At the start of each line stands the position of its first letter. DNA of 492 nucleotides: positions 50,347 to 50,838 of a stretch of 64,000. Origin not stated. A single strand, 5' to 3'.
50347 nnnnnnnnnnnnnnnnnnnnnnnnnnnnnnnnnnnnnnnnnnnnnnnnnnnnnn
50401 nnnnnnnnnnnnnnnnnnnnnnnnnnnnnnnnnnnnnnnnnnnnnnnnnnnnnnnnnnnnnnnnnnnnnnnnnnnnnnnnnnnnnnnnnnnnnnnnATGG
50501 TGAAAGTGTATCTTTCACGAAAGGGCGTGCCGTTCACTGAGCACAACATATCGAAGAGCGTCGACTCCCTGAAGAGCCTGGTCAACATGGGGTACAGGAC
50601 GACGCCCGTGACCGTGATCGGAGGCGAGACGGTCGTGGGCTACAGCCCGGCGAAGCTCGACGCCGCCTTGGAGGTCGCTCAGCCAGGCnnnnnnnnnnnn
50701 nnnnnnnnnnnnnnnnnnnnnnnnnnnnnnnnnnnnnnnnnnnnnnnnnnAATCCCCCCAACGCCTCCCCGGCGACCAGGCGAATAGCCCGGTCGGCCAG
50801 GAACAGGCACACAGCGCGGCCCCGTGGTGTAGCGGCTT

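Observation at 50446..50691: Glutaredoxin/NrdH-like gene with a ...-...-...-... (U-G-P-C) redox motif, translationally coupled to the FTR homolog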

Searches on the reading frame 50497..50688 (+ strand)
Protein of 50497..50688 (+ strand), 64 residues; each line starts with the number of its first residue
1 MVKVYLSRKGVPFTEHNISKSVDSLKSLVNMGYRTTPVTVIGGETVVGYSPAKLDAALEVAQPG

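Call 7: search_protein_families(library=pfam, proteins=[window:50497-50688:+], max_evalue=0.01)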
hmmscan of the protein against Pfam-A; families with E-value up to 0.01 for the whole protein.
seq(64 aa): 1 family
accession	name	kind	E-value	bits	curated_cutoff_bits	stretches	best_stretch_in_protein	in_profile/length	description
PF00462.30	Glutaredoxin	-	3.4e-06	27.6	22.9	1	1-45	14-59/60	Glutaredoxin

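Call 46: search_protein_representatives(protein=window:50497-50688:+)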
Query: 64 residues. Proteins with E-value up to 0.001 (for the whole library): 240; up to 1e-10: 6; up to 1e-30: 0. The best 150 are listed.
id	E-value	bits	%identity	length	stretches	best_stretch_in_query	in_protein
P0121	1.2e-18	81.8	69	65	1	1-61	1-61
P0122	9.3e-14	66.5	57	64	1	1-61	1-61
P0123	7.2e-12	60.6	73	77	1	1-45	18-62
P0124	2.6e-11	58.9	51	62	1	3-63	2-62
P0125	4.4e-11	58.2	53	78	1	1-59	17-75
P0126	6.4e-11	57.6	52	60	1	1-58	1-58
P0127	4.9e-10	54.9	47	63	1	3-61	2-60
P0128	6.3e-10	54.5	53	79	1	1-58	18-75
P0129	1.7e-09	53.2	35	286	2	2-59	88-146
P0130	3.3e-09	52.3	65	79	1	1-43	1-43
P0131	3.4e-09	52.2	50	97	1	3-58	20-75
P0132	5.3e-09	51.6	49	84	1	1-61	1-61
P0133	6.0e-09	51.5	47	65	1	2-58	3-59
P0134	1.2e-08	50.5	46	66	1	2-58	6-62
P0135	1.7e-08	50.1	49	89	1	2-58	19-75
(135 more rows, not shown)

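Call 49: find_encoding_contigs(protein=P0125, flank=4000, max_places=5)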
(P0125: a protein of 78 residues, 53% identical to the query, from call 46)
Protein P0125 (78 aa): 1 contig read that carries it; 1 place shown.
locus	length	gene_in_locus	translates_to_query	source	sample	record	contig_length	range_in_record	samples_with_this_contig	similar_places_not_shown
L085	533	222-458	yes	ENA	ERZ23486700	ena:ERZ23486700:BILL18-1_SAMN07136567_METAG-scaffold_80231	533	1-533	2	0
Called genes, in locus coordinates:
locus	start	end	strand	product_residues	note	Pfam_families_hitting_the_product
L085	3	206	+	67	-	?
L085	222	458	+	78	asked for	PF00462:Glutaredoxin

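Call 66: find_encoding_contigs(protein=P0131, flank=3000, max_places=3)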
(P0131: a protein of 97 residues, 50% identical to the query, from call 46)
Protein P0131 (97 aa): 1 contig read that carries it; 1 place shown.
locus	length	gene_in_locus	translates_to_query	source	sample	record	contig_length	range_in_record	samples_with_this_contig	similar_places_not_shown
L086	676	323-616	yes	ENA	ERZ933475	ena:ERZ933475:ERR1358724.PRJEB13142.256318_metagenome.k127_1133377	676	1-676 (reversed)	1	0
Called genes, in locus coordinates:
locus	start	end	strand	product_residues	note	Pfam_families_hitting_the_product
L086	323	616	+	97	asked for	PF00462:Glutaredoxin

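Call 67: find_encoding_contigs(protein=P0135, flank=3000, max_places=3)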
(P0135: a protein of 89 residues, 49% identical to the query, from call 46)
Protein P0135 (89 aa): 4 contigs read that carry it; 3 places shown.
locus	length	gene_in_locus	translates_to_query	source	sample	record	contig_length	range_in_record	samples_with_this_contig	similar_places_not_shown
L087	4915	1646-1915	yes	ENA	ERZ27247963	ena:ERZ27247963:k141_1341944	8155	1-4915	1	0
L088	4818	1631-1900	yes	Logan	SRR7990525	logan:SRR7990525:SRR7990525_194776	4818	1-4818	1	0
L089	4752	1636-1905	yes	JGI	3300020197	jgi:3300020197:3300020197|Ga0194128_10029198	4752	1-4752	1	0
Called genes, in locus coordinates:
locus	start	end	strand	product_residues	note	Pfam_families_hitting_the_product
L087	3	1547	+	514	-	?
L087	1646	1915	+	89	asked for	PF00462:Glutaredoxin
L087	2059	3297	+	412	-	PF05977:MFS_3, PF07690:MFS_1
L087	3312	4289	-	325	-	PF00296:Bac_luciferase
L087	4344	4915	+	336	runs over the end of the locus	PF00814:TsaD, PF22521:HypF_C_2 (weak)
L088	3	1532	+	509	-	?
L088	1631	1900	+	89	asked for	PF00462:Glutaredoxin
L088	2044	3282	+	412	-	PF05977:MFS_3, PF07690:MFS_1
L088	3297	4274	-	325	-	PF00296:Bac_luciferase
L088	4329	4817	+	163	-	?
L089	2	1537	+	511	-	?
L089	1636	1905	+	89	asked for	PF00462:Glutaredoxin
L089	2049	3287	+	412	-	PF05977:MFS_3, PF07690:MFS_1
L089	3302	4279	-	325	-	PF00296:Bac_luciferase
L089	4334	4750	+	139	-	?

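Call 68: find_encoding_contigs(protein=P0128, flank=3000, max_places=3)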
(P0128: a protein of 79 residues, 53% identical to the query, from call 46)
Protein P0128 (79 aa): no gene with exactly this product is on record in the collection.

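Call 71: find_encoding_contigs(protein=window:50497-50688:+, flank=10000, max_places=4)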
Protein window:50497-50688:+ (64 aa): 1 contig read that carries it; 1 place shown.
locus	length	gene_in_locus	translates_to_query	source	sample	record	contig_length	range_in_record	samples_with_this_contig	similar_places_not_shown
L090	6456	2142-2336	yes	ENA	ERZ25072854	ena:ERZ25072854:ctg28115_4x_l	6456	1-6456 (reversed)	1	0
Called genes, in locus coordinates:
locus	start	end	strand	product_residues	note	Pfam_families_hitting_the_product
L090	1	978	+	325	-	?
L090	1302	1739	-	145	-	-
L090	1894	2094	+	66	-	-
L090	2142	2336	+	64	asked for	PF00462:Glutaredoxin (weak)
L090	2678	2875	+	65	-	PF07927:HicA_toxin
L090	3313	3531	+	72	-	PF04014:MazE_antitoxin (weak)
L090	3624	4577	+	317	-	PF02423:OCD_Mu_crystall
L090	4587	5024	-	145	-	PF04075:F420H2_quin_red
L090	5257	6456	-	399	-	?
